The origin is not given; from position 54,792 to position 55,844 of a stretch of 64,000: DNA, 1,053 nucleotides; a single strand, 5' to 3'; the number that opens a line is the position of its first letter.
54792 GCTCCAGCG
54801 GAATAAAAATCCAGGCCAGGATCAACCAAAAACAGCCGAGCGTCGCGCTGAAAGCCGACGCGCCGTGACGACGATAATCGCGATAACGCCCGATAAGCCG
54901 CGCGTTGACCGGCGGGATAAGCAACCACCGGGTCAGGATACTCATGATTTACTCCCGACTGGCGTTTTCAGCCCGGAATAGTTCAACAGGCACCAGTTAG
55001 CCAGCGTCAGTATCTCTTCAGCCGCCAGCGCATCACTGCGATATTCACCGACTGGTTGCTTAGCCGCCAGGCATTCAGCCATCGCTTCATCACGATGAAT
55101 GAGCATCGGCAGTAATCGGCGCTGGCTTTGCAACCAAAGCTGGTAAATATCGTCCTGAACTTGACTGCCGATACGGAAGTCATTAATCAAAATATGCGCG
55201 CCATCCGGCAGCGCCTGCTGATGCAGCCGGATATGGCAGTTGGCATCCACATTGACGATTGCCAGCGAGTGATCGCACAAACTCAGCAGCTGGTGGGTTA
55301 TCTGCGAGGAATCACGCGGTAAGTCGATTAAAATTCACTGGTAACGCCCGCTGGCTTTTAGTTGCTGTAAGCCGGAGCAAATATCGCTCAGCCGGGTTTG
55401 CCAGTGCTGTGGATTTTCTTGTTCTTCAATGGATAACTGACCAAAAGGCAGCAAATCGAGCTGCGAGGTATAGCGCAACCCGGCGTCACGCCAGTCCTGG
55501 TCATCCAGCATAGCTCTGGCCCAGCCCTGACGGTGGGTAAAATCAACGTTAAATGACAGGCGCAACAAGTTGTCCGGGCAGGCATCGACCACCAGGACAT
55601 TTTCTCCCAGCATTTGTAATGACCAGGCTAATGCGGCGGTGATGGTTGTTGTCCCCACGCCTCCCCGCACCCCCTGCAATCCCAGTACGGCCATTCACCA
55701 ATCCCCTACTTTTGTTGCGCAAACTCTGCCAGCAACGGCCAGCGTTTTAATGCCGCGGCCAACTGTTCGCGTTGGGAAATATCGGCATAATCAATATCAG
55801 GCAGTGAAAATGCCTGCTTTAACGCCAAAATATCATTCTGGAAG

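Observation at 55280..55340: Premature TGA stop in bcsQ at codon 120, a different lesion from the K-12 codon-6 stop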

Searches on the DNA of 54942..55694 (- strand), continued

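Call 39: get_annotated_region(hit=H103, flank=4000)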
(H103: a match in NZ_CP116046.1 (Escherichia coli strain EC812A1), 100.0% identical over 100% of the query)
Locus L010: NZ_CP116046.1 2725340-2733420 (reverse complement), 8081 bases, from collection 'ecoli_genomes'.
description: Escherichia coli strain EC812A1 chromosome, complete genome
organism: Escherichia coli strain EC812A1 (NCBI taxid 562)
replicon: chromosome; assembly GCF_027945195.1
host: -; source: Anal swab; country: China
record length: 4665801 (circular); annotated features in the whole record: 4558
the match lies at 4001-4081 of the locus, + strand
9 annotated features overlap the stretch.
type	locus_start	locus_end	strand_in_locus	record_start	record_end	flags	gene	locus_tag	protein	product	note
CDS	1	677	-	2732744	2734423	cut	bcsG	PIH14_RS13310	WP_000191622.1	cellulose biosynthesis protein BcsG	-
CDS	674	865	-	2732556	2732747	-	bcsF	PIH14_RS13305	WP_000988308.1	cellulose biosynthesis protein BcsF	-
CDS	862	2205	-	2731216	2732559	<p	bcsE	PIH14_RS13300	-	cellulose biosynthesis c-di-GMP-binding protein BcsE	incomplete; partial in the middle of a contig; missing N-terminus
CDS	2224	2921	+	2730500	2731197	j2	-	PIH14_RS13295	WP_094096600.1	IS1-like element IS1A family transposase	programmed frameshift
CDS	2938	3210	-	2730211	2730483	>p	-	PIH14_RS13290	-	BcsE family c-di-GMP-binding protein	incomplete; partial in the middle of a contig; missing C-terminus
CDS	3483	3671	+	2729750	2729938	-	bcsR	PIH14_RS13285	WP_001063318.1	cellulose biosynthesis protein BcsR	-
CDS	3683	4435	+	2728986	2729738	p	bcsQ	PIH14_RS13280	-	cellulose biosynthesis protein BcsQ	internal stop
CDS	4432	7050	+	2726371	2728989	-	bcsA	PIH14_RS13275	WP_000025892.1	UDP-forming cellulose synthase catalytic subunit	-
CDS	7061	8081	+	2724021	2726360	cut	bcsB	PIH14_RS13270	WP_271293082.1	cellulose biosynthesis cyclic di-GMP-binding regulatory protein BcsB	-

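Call 40: get_annotated_region(hit=H104, flank=4000)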
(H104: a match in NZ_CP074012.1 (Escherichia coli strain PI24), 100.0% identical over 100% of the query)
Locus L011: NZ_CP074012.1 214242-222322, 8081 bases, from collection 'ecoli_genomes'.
description: Escherichia coli strain PI24 chromosome, complete genome
organism: Escherichia coli strain PI24 (NCBI taxid 562)
replicon: chromosome; assembly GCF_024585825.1
host: Pig; source: Rectal Swab; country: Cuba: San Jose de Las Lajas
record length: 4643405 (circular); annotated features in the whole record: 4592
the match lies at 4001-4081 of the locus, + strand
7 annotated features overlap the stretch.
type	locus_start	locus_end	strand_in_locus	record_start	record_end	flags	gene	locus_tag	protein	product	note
CDS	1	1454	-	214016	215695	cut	bcsG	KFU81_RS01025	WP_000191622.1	cellulose biosynthesis protein BcsG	-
CDS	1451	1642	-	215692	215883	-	bcsF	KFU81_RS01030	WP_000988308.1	cellulose biosynthesis protein BcsF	-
CDS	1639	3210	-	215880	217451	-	bcsE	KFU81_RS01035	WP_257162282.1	cellulose biosynthesis c-di-GMP-binding protein BcsE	-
CDS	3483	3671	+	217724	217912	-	bcsR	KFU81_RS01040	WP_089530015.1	cellulose biosynthesis protein BcsR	-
CDS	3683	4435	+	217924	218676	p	bcsQ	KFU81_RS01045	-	cellulose biosynthesis protein BcsQ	internal stop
CDS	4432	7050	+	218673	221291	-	bcsA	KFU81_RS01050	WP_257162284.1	UDP-forming cellulose synthase catalytic subunit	-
CDS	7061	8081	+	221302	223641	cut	bcsB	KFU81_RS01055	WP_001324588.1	cellulose biosynthesis cyclic di-GMP-binding regulatory protein BcsB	-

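Call 41: get_annotated_region(hit=H105, flank=4000)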
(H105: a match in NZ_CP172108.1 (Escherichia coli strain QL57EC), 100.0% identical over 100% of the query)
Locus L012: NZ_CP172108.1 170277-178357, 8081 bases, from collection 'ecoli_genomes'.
description: Escherichia coli strain QL57EC chromosome, complete genome
organism: Escherichia coli strain QL57EC (NCBI taxid 562)
replicon: chromosome; assembly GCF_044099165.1
host: swine; source: -; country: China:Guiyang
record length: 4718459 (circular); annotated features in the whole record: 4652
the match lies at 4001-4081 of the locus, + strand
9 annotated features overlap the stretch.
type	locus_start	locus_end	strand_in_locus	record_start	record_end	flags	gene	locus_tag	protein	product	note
CDS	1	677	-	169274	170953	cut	bcsG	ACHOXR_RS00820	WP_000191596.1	cellulose biosynthesis protein BcsG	-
CDS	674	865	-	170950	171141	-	bcsF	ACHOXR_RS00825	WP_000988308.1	cellulose biosynthesis protein BcsF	-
CDS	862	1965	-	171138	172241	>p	bcsE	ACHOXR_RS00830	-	cellulose biosynthesis protein BcsE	incomplete; partial in the middle of a contig; missing N-terminus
CDS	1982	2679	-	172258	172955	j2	-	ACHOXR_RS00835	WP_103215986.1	IS1-like element IS1A family transposase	programmed frameshift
CDS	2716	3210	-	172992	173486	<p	-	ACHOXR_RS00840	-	BcsE family c-di-GMP-binding protein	incomplete; partial in the middle of a contig; missing C-terminus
CDS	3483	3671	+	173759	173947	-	bcsR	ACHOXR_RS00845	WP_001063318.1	cellulose biosynthesis protein BcsR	-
CDS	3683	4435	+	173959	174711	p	bcsQ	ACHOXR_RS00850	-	cellulose biosynthesis protein BcsQ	internal stop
CDS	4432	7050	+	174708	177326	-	bcsA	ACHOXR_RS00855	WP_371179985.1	UDP-forming cellulose synthase catalytic subunit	-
CDS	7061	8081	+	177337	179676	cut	bcsB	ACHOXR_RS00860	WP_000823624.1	cellulose biosynthesis cyclic di-GMP-binding regulatory protein BcsB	-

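Call 42: get_annotated_region(hit=H106, flank=4000)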
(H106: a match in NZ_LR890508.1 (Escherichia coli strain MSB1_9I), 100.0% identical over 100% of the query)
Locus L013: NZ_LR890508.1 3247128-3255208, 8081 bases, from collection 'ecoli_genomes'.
description: Escherichia coli strain MSB1_9I isolate MSB1_9I chromosome 1, complete sequence
organism: Escherichia coli strain MSB1_9I (NCBI taxid 562)
replicon: chromosome; assembly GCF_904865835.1
host: Homo sapiens; source: rectal swab; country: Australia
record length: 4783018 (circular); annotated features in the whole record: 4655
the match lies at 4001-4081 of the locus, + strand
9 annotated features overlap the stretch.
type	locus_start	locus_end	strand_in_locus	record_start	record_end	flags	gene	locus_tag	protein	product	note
CDS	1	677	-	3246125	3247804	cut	bcsG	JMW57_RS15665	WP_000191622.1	cellulose biosynthesis protein BcsG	-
CDS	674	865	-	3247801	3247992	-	bcsF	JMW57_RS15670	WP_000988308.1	cellulose biosynthesis protein BcsF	-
CDS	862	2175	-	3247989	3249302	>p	bcsE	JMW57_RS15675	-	cellulose biosynthesis c-di-GMP-binding protein BcsE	incomplete; partial in the middle of a contig; missing N-terminus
CDS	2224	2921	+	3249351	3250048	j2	-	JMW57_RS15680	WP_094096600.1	IS1-like element IS1A family transposase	programmed frameshift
CDS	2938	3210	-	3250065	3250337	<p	-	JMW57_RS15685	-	BcsE family c-di-GMP-binding protein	incomplete; partial in the middle of a contig; missing C-terminus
CDS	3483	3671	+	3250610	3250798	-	bcsR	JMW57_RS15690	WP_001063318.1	cellulose biosynthesis protein BcsR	-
CDS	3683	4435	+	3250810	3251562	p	bcsQ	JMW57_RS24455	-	cellulose biosynthesis protein BcsQ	internal stop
CDS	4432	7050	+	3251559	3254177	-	bcsA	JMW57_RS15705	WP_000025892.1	UDP-forming cellulose synthase catalytic subunit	-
CDS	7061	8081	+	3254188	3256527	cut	bcsB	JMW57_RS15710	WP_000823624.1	cellulose biosynthesis cyclic di-GMP-binding regulatory protein BcsB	-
